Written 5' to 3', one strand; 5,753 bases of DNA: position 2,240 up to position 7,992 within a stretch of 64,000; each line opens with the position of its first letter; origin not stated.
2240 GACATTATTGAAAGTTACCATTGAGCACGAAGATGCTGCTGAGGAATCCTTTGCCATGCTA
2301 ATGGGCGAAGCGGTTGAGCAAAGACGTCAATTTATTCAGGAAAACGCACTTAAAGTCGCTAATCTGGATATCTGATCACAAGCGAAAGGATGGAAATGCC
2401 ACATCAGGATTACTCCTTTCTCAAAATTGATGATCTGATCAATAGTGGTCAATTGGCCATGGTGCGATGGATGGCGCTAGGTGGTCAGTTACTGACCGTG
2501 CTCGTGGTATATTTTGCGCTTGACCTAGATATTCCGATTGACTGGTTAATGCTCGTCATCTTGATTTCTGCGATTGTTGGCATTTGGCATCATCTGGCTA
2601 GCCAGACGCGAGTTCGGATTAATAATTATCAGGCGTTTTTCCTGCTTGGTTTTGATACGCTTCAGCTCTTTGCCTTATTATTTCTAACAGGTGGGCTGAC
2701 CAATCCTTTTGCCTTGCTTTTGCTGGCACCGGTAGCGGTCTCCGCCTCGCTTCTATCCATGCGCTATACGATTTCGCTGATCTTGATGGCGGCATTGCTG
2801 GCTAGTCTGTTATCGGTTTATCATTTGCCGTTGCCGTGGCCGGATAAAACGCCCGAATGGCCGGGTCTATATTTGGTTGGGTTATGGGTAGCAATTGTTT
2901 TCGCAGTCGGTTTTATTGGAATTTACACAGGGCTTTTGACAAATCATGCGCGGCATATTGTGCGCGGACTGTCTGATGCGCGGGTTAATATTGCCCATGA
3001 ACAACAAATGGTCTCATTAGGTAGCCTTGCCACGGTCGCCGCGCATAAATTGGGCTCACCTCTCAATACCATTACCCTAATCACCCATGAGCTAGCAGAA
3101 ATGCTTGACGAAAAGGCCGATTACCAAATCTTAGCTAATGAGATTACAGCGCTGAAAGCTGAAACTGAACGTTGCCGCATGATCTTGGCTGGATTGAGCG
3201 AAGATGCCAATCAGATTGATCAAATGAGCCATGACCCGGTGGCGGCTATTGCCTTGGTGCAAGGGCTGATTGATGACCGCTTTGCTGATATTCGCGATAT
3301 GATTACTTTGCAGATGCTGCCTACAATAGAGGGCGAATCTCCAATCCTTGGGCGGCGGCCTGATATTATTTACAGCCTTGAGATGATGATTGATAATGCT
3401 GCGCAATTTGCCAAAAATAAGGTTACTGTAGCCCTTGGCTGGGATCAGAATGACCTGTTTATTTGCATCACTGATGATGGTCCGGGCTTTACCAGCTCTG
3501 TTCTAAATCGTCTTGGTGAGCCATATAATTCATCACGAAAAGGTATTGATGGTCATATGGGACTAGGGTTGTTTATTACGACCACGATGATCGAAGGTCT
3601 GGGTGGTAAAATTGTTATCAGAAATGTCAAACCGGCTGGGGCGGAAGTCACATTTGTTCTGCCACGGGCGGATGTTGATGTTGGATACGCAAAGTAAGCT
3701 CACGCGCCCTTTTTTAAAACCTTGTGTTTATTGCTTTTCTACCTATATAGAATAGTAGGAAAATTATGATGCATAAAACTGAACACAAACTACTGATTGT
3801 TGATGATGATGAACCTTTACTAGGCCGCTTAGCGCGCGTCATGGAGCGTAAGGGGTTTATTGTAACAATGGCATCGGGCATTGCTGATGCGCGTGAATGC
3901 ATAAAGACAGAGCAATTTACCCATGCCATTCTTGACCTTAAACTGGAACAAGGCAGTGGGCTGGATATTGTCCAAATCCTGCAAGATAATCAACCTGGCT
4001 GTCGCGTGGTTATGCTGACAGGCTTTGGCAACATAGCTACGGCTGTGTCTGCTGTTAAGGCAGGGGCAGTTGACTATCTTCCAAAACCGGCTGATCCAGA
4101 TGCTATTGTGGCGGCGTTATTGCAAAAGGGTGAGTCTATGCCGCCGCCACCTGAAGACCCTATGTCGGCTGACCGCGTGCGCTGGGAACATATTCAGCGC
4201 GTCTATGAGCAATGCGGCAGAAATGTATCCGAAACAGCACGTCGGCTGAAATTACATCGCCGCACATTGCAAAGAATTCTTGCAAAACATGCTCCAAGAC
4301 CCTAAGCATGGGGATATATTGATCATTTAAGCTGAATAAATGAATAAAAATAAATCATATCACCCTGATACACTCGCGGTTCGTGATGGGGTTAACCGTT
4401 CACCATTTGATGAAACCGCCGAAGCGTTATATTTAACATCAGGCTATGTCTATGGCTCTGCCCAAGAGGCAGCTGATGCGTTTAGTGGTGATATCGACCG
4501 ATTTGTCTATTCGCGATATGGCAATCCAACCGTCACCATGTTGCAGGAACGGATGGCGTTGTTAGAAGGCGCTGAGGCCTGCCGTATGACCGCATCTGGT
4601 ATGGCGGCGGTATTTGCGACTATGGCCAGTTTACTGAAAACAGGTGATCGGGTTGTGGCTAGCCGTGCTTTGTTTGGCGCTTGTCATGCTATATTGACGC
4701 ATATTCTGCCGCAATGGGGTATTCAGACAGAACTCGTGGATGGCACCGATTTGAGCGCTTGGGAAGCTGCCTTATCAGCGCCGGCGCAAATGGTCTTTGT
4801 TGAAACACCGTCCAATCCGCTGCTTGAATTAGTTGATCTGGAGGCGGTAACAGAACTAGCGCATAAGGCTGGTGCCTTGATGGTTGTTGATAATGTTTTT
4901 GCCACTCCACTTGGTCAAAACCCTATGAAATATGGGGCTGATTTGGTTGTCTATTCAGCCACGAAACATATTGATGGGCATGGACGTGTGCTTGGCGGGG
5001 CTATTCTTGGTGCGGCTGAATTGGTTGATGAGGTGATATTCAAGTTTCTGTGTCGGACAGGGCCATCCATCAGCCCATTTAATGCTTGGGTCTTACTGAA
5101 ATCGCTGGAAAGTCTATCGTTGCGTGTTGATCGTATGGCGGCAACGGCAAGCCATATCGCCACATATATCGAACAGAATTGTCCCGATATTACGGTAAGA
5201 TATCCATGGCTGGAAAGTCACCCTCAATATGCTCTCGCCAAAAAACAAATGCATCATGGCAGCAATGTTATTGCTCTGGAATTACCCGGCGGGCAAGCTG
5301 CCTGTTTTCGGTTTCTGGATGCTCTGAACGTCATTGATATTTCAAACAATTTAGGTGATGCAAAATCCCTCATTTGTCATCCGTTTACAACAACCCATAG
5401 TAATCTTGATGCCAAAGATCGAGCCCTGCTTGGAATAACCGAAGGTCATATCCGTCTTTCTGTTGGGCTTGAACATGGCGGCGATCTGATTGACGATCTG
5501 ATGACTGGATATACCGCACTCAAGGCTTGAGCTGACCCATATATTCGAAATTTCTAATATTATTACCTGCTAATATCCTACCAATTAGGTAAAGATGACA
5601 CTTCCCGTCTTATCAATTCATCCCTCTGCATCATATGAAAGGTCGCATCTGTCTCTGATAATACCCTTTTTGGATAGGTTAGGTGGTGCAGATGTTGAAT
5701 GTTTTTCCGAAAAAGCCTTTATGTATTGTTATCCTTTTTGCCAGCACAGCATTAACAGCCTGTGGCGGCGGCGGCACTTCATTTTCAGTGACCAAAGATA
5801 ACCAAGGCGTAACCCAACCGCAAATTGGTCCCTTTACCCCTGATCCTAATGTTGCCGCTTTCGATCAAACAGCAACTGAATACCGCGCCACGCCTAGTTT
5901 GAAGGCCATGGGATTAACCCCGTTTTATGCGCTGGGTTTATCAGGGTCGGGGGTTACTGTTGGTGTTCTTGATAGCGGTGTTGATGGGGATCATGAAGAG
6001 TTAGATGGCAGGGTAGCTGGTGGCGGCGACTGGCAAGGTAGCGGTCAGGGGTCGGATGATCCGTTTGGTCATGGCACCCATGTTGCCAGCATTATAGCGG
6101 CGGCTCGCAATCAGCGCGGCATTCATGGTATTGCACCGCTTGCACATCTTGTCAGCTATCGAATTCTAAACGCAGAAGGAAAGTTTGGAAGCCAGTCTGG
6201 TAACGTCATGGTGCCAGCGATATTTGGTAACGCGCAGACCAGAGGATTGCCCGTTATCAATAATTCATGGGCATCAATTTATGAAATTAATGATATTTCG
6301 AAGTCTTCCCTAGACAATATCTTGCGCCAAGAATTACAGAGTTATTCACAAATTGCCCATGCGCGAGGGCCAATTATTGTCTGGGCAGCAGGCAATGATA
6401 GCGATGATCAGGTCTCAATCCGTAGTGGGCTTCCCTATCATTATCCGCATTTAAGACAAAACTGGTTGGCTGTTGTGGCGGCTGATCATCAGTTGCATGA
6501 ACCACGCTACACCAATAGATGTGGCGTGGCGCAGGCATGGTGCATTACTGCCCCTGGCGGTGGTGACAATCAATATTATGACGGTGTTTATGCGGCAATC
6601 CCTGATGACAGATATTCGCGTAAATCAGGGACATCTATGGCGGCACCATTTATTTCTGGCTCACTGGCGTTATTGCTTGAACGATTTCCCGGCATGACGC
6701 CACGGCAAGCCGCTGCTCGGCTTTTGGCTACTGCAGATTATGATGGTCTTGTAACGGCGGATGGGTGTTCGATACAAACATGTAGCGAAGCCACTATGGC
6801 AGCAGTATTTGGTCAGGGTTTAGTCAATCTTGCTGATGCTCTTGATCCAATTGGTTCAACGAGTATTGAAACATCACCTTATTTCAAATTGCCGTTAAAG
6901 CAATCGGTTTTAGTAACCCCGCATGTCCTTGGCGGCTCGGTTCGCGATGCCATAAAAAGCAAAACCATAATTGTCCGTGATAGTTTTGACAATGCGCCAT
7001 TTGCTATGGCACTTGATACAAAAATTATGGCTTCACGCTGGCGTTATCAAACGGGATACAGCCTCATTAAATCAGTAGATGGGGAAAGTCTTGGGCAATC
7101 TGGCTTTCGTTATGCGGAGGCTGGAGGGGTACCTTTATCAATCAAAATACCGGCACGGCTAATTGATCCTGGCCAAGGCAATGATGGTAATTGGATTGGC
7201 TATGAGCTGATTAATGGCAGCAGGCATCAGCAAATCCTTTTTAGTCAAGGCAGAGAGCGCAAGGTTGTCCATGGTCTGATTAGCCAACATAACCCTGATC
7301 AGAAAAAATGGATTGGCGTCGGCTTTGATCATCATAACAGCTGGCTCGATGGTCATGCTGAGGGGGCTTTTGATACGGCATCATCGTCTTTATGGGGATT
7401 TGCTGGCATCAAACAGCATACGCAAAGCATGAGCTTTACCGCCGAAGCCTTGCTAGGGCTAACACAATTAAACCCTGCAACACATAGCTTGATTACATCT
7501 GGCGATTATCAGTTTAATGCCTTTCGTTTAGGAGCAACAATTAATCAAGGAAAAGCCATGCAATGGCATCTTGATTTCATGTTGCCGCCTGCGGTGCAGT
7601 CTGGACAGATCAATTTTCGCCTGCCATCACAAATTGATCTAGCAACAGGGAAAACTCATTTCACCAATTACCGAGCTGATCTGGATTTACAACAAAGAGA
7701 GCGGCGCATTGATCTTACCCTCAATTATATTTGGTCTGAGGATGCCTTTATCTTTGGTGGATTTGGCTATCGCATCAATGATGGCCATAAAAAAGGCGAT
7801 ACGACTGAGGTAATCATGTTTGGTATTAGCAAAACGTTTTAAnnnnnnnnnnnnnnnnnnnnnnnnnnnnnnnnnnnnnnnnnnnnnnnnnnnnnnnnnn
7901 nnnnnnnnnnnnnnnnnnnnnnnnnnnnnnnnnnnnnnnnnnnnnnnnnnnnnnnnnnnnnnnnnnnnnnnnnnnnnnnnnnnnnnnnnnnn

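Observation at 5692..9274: Lipidated subtilase followed by a TPR + beta-barrel outer-membrane protein: candidate surface-lipoprotein export pair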

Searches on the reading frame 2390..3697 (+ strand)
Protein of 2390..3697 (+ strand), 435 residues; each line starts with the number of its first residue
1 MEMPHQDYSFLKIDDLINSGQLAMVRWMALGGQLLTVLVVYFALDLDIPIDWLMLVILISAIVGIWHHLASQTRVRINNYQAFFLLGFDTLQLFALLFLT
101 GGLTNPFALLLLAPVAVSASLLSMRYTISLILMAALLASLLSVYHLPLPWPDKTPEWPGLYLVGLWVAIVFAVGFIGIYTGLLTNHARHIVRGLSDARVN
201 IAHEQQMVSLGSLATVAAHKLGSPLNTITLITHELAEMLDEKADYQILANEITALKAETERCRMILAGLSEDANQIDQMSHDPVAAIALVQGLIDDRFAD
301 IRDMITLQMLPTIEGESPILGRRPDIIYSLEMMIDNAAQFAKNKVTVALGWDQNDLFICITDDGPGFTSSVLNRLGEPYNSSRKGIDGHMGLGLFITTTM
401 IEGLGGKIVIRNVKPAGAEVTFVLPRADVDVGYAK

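Call 3: search_protein_families(library=pfam, proteins=[window:2390-3697:+], max_evalue=1)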
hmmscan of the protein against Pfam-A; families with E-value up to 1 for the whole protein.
window:2390-3697:+ (435 aa): 5 families
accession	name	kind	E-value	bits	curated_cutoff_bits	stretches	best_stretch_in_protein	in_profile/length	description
PF02518.31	HATPase_c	-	2.4e-13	51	26.4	1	332-427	12-110/111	Histidine kinase-, DNA gyrase B-, and HSP90-like ATPase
PF25323.1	6TM_PilS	-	5.6e-05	23.3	27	1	53-176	51-174/189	PilS-like transmembrane domain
PF13581.12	HATPase_c_2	-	0.0043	17.5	27.4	1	341-422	47-125/127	Histidine kinase-like ATPase domain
PF13589.12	HATPase_c_3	-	0.052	14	25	1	333-400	10-83/137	Histidine kinase-, DNA gyrase B-, and HSP90-like ATPase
PF11401.13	Tetrabrachion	-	0.11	12.9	27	0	293-308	16-31/49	Tetrabrachion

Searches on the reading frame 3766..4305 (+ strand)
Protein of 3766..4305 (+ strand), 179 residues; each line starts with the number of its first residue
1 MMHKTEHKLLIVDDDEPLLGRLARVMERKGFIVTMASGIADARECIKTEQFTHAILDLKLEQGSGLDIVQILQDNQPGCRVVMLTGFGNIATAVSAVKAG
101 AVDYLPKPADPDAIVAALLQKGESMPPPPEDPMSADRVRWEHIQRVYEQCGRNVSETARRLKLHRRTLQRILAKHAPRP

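Call 3: search_protein_families(library=pfam, proteins=[window:3766-4305:+], max_evalue=1)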
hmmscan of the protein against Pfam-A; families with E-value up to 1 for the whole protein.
window:3766-4305:+ (179 aa): 13 families
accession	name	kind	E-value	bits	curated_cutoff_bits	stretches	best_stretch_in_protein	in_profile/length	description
PF00072.30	Response_reg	-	2.9e-23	82.6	30.2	1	10-118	2-110/111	Response regulator receiver domain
PF13556.12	HTH_30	-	1.4e-05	25.2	27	1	145-170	6-31/59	PucR C-terminal helix-turn-helix domain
PF02954.25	HTH_8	-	7.8e-05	22.8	22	1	141-174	8-41/42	Bacterial regulatory protein, Fis family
PF13384.12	HTH_23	-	0.00091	19.4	24.6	1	137-173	5-39/50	Homeodomain-like domain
PF20274.4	cREC_REC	-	0.0025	18.9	27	1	10-76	3-60/88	Cyclic-phosphate processing Receiver domain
PF13518.12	HTH_28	-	0.01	16.4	25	1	151-173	12-34/52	Helix-turn-helix domain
PF13551.12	HTH_29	-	0.012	16.1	28.1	1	139-172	1-33/64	Winged helix-turn helix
PF08643.16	DUF1776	-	0.044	13.6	25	1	12-62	10-59/294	Fungal family of unknown function (DUF1776)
PF13936.12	HTH_38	-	0.055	13.7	27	1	141-174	11-43/44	Helix-turn-helix domain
PF13542.12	HTH_Tnp_ISL3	-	0.07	13.1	27.4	1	151-175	27-50/51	Helix-turn-helix domain of transposase family ISL3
PF24410.1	wHTH-HSP90_Na-assoc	-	0.1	13.4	23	1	133-162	21-51/55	wHTH-Hsp90_Na associated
PF20432.4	Xre-like-HTH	-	0.11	13.2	25.8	1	135-174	7-45/63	Antitoxin Xre-like helix-turn-helix domain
PF06322.17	Phage_NinH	-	0.19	12.1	29.8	1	153-173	18-38/60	Phage NinH protein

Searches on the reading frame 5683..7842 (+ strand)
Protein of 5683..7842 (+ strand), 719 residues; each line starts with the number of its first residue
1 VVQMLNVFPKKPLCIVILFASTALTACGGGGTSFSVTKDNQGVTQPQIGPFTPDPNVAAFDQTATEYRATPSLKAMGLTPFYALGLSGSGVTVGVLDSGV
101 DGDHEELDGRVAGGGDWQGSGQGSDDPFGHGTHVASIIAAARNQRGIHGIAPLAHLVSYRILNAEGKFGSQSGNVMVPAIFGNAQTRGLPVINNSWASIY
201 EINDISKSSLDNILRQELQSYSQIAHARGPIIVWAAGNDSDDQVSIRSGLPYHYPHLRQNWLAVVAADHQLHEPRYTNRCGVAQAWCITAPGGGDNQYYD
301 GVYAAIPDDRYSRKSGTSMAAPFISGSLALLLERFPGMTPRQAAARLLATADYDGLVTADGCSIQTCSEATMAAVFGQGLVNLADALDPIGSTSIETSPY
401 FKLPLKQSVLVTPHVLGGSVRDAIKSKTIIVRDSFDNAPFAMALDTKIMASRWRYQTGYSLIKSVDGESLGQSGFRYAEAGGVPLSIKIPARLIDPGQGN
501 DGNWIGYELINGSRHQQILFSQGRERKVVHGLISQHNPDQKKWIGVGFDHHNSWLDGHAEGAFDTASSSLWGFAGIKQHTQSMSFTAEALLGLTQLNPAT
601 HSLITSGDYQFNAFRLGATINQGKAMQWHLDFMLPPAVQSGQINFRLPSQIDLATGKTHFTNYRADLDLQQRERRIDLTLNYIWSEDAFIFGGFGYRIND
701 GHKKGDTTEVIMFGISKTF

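Call 3: search_protein_families(library=pfam, proteins=[window:5683-7842:+], max_evalue=1)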
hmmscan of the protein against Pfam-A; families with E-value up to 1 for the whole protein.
window:5683-7842:+ (719 aa): 1 family
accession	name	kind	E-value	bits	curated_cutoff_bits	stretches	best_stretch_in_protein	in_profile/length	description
PF00082.27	Peptidase_S8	-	9.7e-49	166.6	21.8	1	88-352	1-274/288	Subtilase family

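Call 4: search_protein_families(library=ncbifam, proteins=[window:5683-7842:+], max_evalue=1)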
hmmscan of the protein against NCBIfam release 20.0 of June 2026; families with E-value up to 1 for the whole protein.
window:5683-7842:+ (719 aa): 9 families
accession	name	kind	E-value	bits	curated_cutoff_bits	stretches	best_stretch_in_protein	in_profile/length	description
NF051851.1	AtpSerPepEprS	equivalog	2.1e-44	151.9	1700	1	64-359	42-346/988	autotransporter serine peptidase EprS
TIGR03921.1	T7SS_mycosin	equivalog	9.4e-41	140.1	278.75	1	87-353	11-265/353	type VII secretion-associated serine protease mycosin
NF033595.1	denti_PrtP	equivalog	9.4e-15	54.2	300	2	254-397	383-512/606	dentilisin complex serine proteinase subunit PrtP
NF033865.1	fusolisin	equivalog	2.3e-13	49.2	999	1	204-387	224-418/1006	fusolisin family autotransporter serine protease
NF040553.1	SGO_0316_fam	subfamily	1.6e-11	42.6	1400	3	302-344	678-724/1486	SGO_0316/SGO_0317 family LPXTG-anchored serine peptidase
NF049966.1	QH_SP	equivalog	1.7e-06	27.6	165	2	93-144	2-56/219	subtilisin-like serine protease QhpE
TIGR03895.1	protease_PatA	subfamily_domain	3.7e-05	22.7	421.05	1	130-333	1-178/606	PatA/PatG family cyanobactin maturation protease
NF042956.1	IteS_antiphage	equivalog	0.00079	17.8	900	1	91-144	257-307/747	S8 family anti-phage peptidase IteS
NF040809.1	germ_prot_CspBA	exception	0.001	16.8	1250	0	303-332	1016-1045/1099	bifunctional germination protease/germinant receptor pseudoprotease CspBA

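Call 5: search_solved_structures(query=window:5683-7842:+, max_evalue=1)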
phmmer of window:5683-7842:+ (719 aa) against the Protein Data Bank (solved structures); distinct sequences matched with E-value up to 1: 185 (the best 60 are shown).
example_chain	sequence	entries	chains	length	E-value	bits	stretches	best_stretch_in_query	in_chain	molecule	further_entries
1yu6_A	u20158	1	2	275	5.3e-25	91.1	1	81-355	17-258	Subtilisin Carlsberg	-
1af4_A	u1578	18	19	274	5.8e-25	91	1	81-355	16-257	SUBTILISIN CARLSBERG | SUBTILISIN CARLSBERG, TYPE VIII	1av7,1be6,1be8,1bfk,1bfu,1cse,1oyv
1scn_E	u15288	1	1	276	6.1e-25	90.9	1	81-356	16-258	SUBTILISIN CARLSBERG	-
1c3l_A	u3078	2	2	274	7.8e-25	90.6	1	81-355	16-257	SUBTILISIN-CARLSBERG | Subtilisin Carlsberg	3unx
4gi3_A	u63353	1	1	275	9.9e-25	90.2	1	81-355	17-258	KerA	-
3qtl_A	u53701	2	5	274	1.1e-24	90.1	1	81-355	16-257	Subtilisin-like serin protease | KerA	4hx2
1sel_A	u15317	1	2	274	2.1e-24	89.2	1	81-355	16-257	SELENOSUBTILISIN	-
1avt_A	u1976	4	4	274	2.1e-24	89.2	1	81-355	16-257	SUBTILISIN CARLSBERG, TYPE VIII | KerA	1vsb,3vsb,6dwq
8e7f_A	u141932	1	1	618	1.1e-22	83.5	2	226-358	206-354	Extracellular serine protease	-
1bh6_A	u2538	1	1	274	3.7e-22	81.7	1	81-352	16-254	SUBTILISIN DY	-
9ues_B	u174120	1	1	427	2.2e-21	79.2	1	78-353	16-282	Subtilisin-like serine protease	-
3afg_A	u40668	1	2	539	2.3e-21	79.1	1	77-353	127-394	Subtilisin-like serine protease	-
1ak9_A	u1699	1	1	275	3.1e-21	78.7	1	81-348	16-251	SUBTILISIN 8321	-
1aqn_A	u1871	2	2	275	4.2e-21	78.2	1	81-348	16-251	SUBTILISIN 8324 | SUBTILISIN BPN'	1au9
7y6m_C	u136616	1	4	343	1.5e-20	76.4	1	66-332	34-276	Intracellular serine protease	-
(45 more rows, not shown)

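Call 11: find_homologous_proteins(query=window:5683-7842:+, region=380-719)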
Query window:5683-7842:+, residues 380-719 (340 aa): 5 proteins with E <= 0.001 among 4596 candidates.
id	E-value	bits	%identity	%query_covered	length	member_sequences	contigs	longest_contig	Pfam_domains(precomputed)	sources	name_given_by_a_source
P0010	3.9e-224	761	98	100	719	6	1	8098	PF00082.28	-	-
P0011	9.7e-198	674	86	100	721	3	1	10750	PF00082.28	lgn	-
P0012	7.7e-140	484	61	100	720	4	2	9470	PF00082.28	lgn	-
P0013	3.0e-138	479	61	100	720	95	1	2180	PF00082.28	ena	-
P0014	1.0e-132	461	61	100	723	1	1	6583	PF00082.28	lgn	-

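Call 16: search_protein_families(library=pfam, proteins=[P0012, P0014], max_evalue=1)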
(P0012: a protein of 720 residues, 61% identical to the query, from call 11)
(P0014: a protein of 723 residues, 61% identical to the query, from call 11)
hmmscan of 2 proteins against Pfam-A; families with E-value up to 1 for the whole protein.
P0012 (720 aa): 1 family
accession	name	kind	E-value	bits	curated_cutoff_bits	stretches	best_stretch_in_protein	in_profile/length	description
PF00082.27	Peptidase_S8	-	1.6e-50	172.5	21.8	1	89-358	1-274/288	Subtilase family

P0014 (723 aa): 1 family
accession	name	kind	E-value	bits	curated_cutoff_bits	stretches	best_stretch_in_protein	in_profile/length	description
PF00082.27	Peptidase_S8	-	2.5e-47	162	21.8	1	88-355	1-274/288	Subtilase family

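Call 38: predict_structure(alignment_id=A2)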
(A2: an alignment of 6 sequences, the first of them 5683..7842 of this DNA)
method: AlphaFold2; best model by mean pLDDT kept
length: 719 residues; sequences in the alignment: 6
mean_pLDDT: 32.6   pTM: 0.30
mean pLDDT of the five models: 32.6, 27.7, 27.5, 26.6, 25.9
residues with pLDDT >= 90: 0; 70-90: 11; 50-70: 83; < 50: 625
segments of 3 or more residues with pLDDT < 50: 1-470, 490-492, 494-500, 553-580, 592-611, 624-628, 635-719
pLDDT, mean of each block of 10 residues (from residue 1): 24 22 20 21 23 27 25 28 24 21 22 22 24 24 24 22 26 23 25 22 31 36 27 24 22 22 20 22 22 24 23 24 31 35 33 28 35 31 22 22 23 23 26 24 24 36 31 62 50 46 67 71 63 61 60 34 23 29 54 39 39 54 51 48 41 34 41 46 42 41 32 31
secondary structure, 60 per line:
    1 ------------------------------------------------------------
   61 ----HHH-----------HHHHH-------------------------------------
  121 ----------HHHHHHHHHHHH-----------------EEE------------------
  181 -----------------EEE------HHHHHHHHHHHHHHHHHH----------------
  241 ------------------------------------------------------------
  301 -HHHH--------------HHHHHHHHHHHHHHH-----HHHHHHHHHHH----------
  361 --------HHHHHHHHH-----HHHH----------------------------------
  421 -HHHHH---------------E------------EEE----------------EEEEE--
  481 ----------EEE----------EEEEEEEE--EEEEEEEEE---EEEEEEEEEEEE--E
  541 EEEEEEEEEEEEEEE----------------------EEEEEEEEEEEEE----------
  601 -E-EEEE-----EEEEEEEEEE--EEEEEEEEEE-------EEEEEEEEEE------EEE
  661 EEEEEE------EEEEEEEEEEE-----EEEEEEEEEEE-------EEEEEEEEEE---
elements in order (helices of 4 or more, strands of 3 or more residues): H79-83 H131-142 E160-162 E198-200 H207-224 H302-305 H320-334 H340-350 H369-377 H383-386 H422-426 E455-457 E474-478 E491-493 E504-511 E514-522 E526-537 E540-555 E578-590 E604-607 E613-622 E625-634 E642-651 E658-666 E673-683 E689-699 E707-716

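Call 93: search_solved_structures(query=window:5692-7842:+, max_evalue=1e-22, show_alignments=1)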
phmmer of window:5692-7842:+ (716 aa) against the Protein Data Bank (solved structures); distinct sequences matched with E-value up to 1e-22: 8.
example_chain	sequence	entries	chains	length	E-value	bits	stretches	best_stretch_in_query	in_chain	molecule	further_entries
1yu6_A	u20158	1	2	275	5.3e-25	91.1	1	78-352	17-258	Subtilisin Carlsberg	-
1af4_A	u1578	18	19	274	5.7e-25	91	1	78-352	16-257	SUBTILISIN CARLSBERG | SUBTILISIN CARLSBERG, TYPE VIII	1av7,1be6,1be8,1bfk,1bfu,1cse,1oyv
1scn_E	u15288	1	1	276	6.1e-25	90.9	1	78-353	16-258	SUBTILISIN CARLSBERG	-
1c3l_A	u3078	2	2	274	7.8e-25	90.6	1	78-352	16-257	SUBTILISIN-CARLSBERG | Subtilisin Carlsberg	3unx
4gi3_A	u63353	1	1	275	9.9e-25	90.2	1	78-352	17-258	KerA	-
3qtl_A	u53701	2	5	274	1.1e-24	90.1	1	78-352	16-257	Subtilisin-like serin protease | KerA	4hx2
1sel_A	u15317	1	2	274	2.1e-24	89.2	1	78-352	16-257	SELENOSUBTILISIN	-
1avt_A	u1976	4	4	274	2.1e-24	89.2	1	78-352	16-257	SUBTILISIN CARLSBERG, TYPE VIII | KerA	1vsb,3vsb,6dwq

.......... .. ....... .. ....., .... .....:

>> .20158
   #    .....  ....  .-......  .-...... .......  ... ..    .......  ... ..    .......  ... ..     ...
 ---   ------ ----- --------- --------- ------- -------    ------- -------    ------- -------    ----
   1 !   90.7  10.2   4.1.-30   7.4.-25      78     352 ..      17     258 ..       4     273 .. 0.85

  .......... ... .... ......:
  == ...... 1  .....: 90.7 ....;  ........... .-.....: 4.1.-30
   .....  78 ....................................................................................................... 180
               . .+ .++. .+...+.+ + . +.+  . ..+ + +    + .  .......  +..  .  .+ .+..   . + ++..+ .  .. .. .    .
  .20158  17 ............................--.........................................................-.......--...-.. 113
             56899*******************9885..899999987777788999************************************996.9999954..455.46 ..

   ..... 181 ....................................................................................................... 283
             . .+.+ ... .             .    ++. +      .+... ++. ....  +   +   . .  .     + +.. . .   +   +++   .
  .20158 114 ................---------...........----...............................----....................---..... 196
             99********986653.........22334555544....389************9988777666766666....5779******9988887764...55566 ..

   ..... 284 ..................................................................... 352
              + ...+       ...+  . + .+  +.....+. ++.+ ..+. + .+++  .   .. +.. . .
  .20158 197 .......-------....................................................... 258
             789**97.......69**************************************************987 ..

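Call 95: fold_search(model_id=the predicted structure, library=pdb)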
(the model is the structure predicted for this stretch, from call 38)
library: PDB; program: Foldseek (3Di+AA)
matches with E <= 10: 586; with E <= 0.001: 0
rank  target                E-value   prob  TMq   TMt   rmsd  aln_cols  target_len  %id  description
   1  2hta_A                5.0e-02  0.10  0.06  0.12  25.0       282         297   10  Crystal Structure of a putative mutarotase (YeaD) from Salmonella typhimurium in orthorhombic form (released 2007-01-23)
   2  5nok_A                1.0e-01  0.07  0.08  0.09  21.1       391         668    8  Polysaccharide Lyase BACCELL_00875 (released 2017-06-28)
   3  4n74                  1.1e-01  0.51  0.13  0.25  22.5       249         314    9  Crystal Structure of Outer Membrane Protein TamA beta-barrel Domain in E.coli (released 2014-10-15)
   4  2htb_A                1.2e-01  0.06  0.06  0.11  24.3       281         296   11  Crystal Structure of a putative mutarotase (YeaD) from Salmonella typhimurium in monoclinic form (released 2007-01-23)
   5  2hdf                  1.5e-01  0.35  0.12  0.14  24.3       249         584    7  Crystal structure of the Colicin I receptor Cir from E.coli (released 2007-05-08)
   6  7f9o_7                1.5e-01  0.12  0.07  0.14  23.5       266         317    8  PSI-NDH supercomplex of Barley (released 2021-12-22)
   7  2odj_B                1.6e-01  0.12  0.10  0.16  25.2       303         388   10  Crystal structure of the outer membrane protein OprD from Pseudomonas aeruginosa (released 2007-10-16)
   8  4bze_B                2.1e-01  0.06  0.06  0.12  24.7       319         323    9  Crystal structure of galactose mutarotase GalM from Bacillus subtilis (released 2014-08-13)
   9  4aiq                  2.7e-01  0.28  0.13  0.14  27.8       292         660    8  The FrpB iron transporter from Neisseria meningitidis (F5-1 variant) (released 2013-01-23)
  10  4foz                  2.7e-01  0.10  0.09  0.14  24.8       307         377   11  Crystal Structure of OccD1 (OprD) Y282R/D307H (released 2013-03-13)
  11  7o1q_A                2.8e-01  0.02  0.04  0.09  35.1       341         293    7  Amyloid beta oligomer displayed on the alpha hemolysin scaffold (released 2021-04-14)
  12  3mwx_A                3.3e-01  0.05  0.07  0.11  23.6       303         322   11  Crystal structure of a putative galactose mutarotase (BSU18360) from BACILLUS SUBTILIS at 1.45 A resolution (released 2010-07-07)
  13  9n2f_A                3.7e-01  0.16  0.12  0.12  27.6       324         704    5  Cryo-EM structure of F. johnsoniae BamAD (released 2025-07-16)
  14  5t49                  3.7e-01  0.02  0.06  0.05  21.7       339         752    7  Crystal structure of SeMet derivative BhGH81 (released 2017-06-28)
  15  1gfq                  4.3e-01  0.04  0.07  0.12  21.6       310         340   11  OMPF PORIN (MUTANT R82C) (released 1996-12-07)
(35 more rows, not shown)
